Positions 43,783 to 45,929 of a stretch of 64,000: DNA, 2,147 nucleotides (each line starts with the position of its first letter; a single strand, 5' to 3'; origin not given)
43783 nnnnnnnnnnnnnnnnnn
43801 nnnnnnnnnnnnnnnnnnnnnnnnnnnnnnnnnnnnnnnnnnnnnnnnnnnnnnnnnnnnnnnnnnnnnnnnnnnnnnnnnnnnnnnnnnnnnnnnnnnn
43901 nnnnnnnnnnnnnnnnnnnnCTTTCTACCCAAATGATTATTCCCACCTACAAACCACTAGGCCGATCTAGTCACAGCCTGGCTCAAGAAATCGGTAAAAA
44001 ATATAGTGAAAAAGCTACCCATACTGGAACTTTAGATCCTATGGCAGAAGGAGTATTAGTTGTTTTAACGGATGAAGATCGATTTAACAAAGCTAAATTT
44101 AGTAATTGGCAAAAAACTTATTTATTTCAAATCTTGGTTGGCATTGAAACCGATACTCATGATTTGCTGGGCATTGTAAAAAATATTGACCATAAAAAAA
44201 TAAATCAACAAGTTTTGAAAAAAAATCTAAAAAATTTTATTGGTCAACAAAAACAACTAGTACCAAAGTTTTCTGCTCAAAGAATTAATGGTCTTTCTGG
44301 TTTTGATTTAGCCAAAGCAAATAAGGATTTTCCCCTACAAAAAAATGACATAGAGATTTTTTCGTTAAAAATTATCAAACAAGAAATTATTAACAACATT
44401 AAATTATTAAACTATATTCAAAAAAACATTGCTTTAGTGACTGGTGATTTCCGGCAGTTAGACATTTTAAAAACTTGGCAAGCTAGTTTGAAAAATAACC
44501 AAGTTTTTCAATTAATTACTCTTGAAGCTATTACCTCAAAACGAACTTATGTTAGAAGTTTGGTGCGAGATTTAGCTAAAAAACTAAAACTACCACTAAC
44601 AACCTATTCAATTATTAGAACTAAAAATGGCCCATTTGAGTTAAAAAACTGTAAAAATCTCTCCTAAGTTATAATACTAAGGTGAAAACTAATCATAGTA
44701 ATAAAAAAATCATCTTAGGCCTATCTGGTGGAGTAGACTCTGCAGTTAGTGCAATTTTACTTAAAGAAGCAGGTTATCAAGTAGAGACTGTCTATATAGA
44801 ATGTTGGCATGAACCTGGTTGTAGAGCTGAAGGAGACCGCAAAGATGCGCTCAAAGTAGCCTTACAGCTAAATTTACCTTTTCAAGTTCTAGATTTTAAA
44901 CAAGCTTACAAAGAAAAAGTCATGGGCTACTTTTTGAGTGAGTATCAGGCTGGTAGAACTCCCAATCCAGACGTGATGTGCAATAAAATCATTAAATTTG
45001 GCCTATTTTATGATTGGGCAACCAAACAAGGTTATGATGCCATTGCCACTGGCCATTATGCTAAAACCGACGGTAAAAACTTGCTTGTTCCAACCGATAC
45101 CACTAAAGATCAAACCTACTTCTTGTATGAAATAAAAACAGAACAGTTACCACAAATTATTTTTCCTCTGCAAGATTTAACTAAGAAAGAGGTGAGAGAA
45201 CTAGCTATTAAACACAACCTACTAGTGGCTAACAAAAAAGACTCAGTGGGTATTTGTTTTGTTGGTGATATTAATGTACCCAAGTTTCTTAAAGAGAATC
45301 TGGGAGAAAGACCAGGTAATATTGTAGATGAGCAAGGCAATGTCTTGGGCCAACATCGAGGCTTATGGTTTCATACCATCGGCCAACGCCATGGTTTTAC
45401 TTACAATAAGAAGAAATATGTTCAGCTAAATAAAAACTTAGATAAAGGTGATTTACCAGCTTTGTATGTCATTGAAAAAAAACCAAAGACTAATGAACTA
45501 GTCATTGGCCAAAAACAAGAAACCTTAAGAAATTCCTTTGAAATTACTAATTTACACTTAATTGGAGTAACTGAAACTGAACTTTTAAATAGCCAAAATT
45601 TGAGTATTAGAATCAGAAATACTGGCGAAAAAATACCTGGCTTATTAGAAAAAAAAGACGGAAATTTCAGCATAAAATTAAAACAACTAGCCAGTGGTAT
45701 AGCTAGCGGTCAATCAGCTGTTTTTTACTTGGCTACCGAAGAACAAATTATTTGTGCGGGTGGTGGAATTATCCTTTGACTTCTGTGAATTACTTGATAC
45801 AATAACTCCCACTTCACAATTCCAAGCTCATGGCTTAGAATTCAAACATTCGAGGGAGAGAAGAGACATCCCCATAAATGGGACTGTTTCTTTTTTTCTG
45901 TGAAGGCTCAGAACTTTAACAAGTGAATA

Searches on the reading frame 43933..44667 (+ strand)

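Call 43: search_protein_families(library=ncbifam, proteins=[window:43933-44667:+], max_evalue=0.001)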
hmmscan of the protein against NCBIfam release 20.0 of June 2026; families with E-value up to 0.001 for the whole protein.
window:43933-44667:+ (244 aa): 3 families
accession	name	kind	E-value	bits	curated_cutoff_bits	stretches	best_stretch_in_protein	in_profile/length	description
TIGR00431.1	TruB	equivalog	1.1e-34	120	151.45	1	3-242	5-206/210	tRNA pseudouridine(55) synthase TruB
NF003280.0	PRK04270.1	equivalog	2.7e-09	36.2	242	1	5-86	36-118/323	RNA-guided pseudouridylation complex pseudouridine synthase subunit Cbf5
TIGR00425.1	CBF5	equivalog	2.8e-07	30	238.15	1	5-88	39-123/322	RNA-guided pseudouridylation complex pseudouridine synthase subunit Cbf5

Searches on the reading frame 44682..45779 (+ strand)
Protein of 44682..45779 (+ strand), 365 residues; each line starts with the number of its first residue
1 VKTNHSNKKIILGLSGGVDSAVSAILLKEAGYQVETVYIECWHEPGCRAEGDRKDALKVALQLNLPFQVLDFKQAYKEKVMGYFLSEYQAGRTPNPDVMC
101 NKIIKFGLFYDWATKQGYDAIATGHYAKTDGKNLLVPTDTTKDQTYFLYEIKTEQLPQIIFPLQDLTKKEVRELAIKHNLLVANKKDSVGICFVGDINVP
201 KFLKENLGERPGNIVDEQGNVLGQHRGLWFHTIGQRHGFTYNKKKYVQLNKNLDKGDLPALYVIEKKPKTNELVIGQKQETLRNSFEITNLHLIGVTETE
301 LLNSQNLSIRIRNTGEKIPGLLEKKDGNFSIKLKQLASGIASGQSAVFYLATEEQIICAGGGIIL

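Call 43: search_protein_families(library=ncbifam, proteins=[window:44682-45779:+], max_evalue=0.001)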
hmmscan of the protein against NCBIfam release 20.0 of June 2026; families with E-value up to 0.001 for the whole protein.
window:44682-45779:+ (365 aa): 14 families
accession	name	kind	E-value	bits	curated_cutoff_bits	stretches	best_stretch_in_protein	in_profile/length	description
NF001138.1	PRK00143.1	equivalog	3.5e-110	368.2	284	1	9-364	1-345/345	tRNA 2-thiouridine(34) synthase MnmA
TIGR00420.1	trmU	equivalog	4.1e-103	344.9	236.95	1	8-364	1-351/351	tRNA 2-thiouridine(34) synthase MnmA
NF011258.0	PRK14664.1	equivalog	2.3e-60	204.6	680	1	4-350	2-335/362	tRNA 2-thiouridine(34) synthase MnmA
NF011259.0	PRK14665.1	equivalog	7.3e-55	186.3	364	1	5-364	3-358/360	tRNA 2-thiouridine(34) synthase MnmA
TIGR00552.1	nadE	equivalog_domain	6.7e-09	35.3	63.65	1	6-78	21-93/251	NAD(+) synthase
NF049949.1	tRNAsynTtuAPyrococ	equivalog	1.3e-08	34.3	450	1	6-127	46-157/292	tRNA-5-methyluridine(54) 2-sulfurtransferase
NF010587.0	PRK13980.1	equivalog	3.1e-08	33.1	255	1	6-77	30-99/267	NAD+ synthase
NF000848.1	PRK00074.1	equivalog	5.2e-07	28.6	400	1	4-80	210-285/512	glutamine-hydrolyzing GMP synthase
TIGR00884.1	guaA_Cterm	equivalog_domain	7.1e-07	28.8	338.75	1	2-82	11-89/310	glutamine-hydrolyzing GMP synthase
TIGR02432.1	lysidine_TilS_N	equivalog_domain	1.2e-05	25.4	93.6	1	9-181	1-166/189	tRNA lysidine(34) synthetase TilS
TIGR00268.2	TIGR00268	equivalog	2.5e-05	23.7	150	0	7-79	13-83/259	ATP-dependent sacrificial sulfur transferase LarE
TIGR00364.1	TIGR00364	equivalog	9.5e-05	22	150.3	1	11-181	2-174/201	7-cyano-7-deazaguanine synthase QueC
NF003385.0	PRK04527.1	equivalog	0.00012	20.8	603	1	6-41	2-37/401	argininosuccinate synthase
NF011155.0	PRK14561.1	equivalog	0.00033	20.4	207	0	13-85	6-71/195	hypothetical protein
